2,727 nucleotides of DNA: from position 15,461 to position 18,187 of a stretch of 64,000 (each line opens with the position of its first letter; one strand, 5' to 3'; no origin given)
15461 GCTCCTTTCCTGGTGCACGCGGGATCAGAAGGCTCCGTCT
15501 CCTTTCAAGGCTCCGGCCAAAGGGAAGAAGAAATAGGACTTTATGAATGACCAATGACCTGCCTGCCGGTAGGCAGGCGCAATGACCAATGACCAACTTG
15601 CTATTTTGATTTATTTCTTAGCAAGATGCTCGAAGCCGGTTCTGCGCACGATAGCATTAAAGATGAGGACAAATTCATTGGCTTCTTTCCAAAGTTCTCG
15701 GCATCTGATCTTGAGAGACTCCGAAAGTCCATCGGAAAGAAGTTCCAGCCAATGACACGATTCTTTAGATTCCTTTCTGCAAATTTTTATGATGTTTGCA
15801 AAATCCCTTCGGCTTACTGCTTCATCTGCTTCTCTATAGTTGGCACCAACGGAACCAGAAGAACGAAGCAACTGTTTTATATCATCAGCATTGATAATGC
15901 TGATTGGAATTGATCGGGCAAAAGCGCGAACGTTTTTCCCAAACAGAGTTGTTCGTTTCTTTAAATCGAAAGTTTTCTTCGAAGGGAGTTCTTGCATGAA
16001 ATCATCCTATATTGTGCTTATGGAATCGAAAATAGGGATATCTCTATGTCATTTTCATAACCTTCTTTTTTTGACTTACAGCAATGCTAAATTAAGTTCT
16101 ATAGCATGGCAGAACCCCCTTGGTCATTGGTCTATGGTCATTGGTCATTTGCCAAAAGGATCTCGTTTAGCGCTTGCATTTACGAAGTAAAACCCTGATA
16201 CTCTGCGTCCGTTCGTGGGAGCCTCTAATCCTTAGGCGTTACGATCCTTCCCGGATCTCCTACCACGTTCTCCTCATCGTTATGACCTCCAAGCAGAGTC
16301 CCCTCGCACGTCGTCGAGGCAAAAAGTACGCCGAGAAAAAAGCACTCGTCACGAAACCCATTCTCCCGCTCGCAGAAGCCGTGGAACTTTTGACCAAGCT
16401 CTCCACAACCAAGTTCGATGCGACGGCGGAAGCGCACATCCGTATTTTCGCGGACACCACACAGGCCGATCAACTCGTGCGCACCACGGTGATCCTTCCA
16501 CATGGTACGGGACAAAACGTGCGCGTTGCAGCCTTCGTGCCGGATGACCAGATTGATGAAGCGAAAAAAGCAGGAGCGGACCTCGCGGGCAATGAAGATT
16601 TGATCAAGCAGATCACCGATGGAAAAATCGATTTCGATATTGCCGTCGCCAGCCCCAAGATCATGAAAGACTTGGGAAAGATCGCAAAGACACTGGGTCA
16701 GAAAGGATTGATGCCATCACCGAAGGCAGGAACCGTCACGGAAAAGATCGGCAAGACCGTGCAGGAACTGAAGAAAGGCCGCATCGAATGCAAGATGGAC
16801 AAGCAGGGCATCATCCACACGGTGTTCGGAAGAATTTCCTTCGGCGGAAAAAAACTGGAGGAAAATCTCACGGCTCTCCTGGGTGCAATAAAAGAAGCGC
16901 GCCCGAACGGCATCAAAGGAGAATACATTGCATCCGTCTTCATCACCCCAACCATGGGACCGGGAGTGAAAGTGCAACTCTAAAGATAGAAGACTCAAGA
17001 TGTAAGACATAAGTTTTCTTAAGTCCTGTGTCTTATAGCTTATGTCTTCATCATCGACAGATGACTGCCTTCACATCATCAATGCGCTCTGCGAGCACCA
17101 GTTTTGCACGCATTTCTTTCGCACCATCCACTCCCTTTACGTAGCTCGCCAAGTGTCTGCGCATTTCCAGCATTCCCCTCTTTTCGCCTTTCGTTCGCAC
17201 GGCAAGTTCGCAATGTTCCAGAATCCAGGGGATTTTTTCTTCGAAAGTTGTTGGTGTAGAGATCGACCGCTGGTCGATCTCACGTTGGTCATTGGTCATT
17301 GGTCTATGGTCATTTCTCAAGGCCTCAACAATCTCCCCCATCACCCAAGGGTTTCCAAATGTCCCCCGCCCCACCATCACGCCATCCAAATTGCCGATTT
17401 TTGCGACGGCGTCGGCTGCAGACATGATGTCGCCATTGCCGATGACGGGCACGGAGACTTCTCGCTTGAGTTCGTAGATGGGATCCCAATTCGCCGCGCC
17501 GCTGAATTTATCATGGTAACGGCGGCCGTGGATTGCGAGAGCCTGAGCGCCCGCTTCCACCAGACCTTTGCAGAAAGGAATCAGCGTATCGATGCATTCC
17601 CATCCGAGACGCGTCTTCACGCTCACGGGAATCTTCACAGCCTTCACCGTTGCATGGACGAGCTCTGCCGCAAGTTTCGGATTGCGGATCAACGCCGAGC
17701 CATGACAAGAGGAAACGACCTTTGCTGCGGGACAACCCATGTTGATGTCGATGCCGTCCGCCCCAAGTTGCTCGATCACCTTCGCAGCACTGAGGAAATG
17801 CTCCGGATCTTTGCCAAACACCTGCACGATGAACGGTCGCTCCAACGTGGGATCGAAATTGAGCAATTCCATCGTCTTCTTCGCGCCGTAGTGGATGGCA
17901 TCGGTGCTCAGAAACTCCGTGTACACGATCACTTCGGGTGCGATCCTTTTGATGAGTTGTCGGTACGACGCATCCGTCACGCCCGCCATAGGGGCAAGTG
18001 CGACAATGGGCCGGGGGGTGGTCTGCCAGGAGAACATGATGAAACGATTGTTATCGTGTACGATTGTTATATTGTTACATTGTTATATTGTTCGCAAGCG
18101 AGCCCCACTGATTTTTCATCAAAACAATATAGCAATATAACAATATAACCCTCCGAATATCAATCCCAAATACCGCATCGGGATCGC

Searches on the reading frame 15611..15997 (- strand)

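Call 36: search_protein_families(library=pfam, proteins=[window:15611-15997:-], max_evalue=0.001)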
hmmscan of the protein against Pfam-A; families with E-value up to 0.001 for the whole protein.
window:15611-15997:- (128 aa): 1 family
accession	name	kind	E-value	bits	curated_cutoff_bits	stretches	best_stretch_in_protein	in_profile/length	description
PF05635.17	23S_rRNA_IVP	-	1.4e-09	38.5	33.8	1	40-89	32-81/106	23S rRNA-intervening sequence protein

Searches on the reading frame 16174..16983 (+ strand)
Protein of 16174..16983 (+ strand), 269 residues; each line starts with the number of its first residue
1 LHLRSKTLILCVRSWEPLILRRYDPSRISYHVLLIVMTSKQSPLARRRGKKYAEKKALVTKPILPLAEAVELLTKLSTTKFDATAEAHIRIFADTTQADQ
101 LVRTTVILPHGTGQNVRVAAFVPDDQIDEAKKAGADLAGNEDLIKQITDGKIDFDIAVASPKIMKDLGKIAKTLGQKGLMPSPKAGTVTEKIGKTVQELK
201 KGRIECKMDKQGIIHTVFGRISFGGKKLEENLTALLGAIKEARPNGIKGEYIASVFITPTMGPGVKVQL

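Call 36: search_protein_families(library=pfam, proteins=[window:16174-16983:+], max_evalue=0.001)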
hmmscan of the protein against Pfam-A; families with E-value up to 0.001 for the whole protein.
window:16174-16983:+ (269 aa): 1 family
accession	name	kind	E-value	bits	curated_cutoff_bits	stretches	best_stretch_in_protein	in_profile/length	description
PF00687.26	Ribosomal_L1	-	2.4e-54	184.4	32.2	1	73-263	1-198/198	Ribosomal protein L1p/L10e family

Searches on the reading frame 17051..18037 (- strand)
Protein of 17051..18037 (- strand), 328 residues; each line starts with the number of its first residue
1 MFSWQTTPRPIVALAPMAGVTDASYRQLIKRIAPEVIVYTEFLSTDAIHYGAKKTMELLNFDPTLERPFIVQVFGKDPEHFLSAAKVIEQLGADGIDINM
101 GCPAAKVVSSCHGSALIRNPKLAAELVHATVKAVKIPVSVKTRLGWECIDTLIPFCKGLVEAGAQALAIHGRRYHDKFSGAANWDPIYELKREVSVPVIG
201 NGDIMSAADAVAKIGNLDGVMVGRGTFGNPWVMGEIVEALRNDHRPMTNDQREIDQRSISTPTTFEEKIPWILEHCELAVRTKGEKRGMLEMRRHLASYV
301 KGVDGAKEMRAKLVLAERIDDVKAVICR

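Call 36: search_protein_families(library=pfam, proteins=[window:17051-18037:-], max_evalue=0.001)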
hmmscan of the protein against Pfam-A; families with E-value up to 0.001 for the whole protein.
window:17051-18037:- (328 aa): 2 families
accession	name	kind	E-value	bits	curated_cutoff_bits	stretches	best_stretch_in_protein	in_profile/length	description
PF01207.24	Dus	-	3e-77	260.2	20.4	1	14-314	2-290/311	Dihydrouridine synthase (Dus)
PF01180.27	DHO_dh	-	1.3e-06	28.2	27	0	66-141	94-163/291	Dihydroorotate dehydrogenase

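Call 39: search_solved_structures(query=window:17051-18037:-, max_evalue=1e-10, show_alignments=2)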
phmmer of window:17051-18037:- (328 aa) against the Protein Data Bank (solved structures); distinct sequences matched with E-value up to 1e-10: 12.
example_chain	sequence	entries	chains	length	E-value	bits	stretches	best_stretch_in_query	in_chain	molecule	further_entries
1vhn_A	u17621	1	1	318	1.3e-42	149.7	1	12-323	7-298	putative flavin oxidoreductase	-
6ei9_A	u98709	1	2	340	9.9e-38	133.7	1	12-239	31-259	tRNA-dihydrouridine synthase B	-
3b0v_C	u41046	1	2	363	1.6e-28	103.5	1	10-240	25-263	tRNA-dihydrouridine synthase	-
3b0p_A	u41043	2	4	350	1.7e-28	103.4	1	10-240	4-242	tRNA-dihydrouridine synthase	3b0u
4bf9_A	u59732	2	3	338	2.8e-27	99.4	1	12-231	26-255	TRNA-DIHYDROURIDINE SYNTHASE C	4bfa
3w9z_A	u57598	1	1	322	3.3e-27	99.1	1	12-231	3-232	tRNA-dihydrouridine synthase C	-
4yco_A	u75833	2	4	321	4.4e-26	95.4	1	12-231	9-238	tRNA-dihydrouridine synthase C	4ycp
6ezb_A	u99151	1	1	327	2.2e-14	57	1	69-232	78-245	tRNA-dihydrouridine(20) synthase [NAD(P)+]-like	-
6ezc_A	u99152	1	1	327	2.2e-14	57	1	69-232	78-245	tRNA-dihydrouridine(20) synthase [NAD(P)+]-like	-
4wfs_A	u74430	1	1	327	2.2e-14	57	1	69-232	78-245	tRNA-dihydrouridine(20) synthase [NAD(P)+]-like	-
6eza_A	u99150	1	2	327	2.2e-14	57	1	69-232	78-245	tRNA-dihydrouridine(20) synthase [NAD(P)+]-like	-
4xp7_A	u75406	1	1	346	2.5e-14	56.8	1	69-232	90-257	tRNA-dihydrouridine(20) synthase [NAD(P)+]-like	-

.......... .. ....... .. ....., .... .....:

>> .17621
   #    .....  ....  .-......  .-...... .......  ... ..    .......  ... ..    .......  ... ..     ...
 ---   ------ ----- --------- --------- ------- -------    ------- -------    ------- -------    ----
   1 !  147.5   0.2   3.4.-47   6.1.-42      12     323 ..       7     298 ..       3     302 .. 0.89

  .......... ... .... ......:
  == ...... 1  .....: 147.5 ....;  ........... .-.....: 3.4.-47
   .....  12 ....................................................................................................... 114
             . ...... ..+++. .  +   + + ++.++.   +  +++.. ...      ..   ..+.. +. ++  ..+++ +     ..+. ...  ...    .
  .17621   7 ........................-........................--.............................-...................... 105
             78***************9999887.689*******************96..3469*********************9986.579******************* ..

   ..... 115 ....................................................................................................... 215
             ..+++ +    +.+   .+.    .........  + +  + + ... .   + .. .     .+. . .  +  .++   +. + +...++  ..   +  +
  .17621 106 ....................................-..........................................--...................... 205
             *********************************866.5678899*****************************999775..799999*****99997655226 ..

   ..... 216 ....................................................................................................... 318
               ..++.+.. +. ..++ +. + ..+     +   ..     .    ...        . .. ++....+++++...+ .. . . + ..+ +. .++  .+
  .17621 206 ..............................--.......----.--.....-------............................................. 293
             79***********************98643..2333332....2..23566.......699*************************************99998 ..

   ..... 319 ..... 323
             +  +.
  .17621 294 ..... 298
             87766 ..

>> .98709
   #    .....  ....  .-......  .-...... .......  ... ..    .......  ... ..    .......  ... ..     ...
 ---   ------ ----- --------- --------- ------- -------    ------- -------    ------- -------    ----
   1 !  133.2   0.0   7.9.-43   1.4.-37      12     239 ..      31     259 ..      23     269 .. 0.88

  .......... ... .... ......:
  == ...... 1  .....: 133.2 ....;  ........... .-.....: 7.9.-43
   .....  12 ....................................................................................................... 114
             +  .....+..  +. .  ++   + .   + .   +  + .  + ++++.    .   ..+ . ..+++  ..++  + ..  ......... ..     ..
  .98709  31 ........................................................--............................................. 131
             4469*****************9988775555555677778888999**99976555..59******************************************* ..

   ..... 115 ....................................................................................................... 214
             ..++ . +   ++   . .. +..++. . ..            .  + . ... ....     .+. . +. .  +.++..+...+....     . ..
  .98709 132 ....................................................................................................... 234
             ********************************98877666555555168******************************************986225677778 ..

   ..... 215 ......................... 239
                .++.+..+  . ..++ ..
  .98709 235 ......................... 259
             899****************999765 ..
